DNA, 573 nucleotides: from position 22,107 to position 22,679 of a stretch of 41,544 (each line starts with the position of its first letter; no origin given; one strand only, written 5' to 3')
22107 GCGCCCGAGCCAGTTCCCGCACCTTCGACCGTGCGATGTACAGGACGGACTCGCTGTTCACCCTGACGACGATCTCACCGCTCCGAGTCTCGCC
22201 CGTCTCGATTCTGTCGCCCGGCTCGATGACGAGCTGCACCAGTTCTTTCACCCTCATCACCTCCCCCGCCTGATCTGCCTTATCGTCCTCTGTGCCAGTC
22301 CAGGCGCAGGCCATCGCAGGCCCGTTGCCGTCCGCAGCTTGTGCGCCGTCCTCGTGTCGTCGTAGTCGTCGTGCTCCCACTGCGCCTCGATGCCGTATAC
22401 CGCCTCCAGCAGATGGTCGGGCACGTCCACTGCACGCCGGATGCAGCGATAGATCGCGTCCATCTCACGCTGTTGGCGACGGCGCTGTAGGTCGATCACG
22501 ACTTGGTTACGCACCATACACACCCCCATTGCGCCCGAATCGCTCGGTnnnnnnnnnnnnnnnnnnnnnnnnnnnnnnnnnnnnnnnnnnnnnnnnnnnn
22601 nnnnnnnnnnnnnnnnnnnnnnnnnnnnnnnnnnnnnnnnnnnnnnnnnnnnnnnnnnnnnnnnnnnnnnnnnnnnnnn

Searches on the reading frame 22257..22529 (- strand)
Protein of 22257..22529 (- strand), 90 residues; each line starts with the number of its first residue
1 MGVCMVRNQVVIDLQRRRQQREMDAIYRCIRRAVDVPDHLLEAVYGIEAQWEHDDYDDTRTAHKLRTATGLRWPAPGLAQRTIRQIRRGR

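Call 47: search_protein_families(library=pfam, alignment_id=A3, max_evalue=0.01)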
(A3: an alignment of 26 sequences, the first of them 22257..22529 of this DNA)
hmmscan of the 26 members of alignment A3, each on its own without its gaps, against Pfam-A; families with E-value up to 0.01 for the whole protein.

A. member 1, window:22257-22529:- (90 aa): 0 families

B. families by the number of members that match (of 26 scanned): 20 families
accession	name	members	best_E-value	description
PF01381.28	HTH_3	2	3e-16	Helix-turn-helix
PF12844.13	HTH_19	2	2e-12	Helix-turn-helix domain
PF13560.12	HTH_31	2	2.4e-12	Helix-turn-helix domain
PF13443.12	HTH_26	2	0.0044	Cro/C1-type HTH DNA-binding domain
PF05105.17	Phage_holin_4_1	1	1.9e-39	Bacteriophage holin family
PF00589.27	Phage_integrase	1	7.3e-27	Phage integrase family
PF13229.12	Beta_helix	1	4.7e-19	Right handed beta helix region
PF12708.12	Pect-lyase_RHGA_epim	1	1e-17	Rhamnogalacturonase A/epimerase, pectate lyase-like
PF05048.19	NosD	1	3.2e-15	Periplasmic copper-binding protein (NosD)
PF13385.13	Laminin_G_3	1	5.6e-10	Concanavalin A-like lectin/glucanases superfamily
PF06114.19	Peptidase_M78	1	1.2e-08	IrrE N-terminal-like domain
PF12728.13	HTH_17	1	6.5e-08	Helix-turn-helix domain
PF14659.12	Phage_int_SAM_3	1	1e-07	Phage integrase, N-terminal SAM-like domain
PF07486.17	Hydrolase_2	1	2.1e-06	Cell Wall Hydrolase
PF07659.16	DUF1599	1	2.7e-05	Nucleotide modification associated domain 1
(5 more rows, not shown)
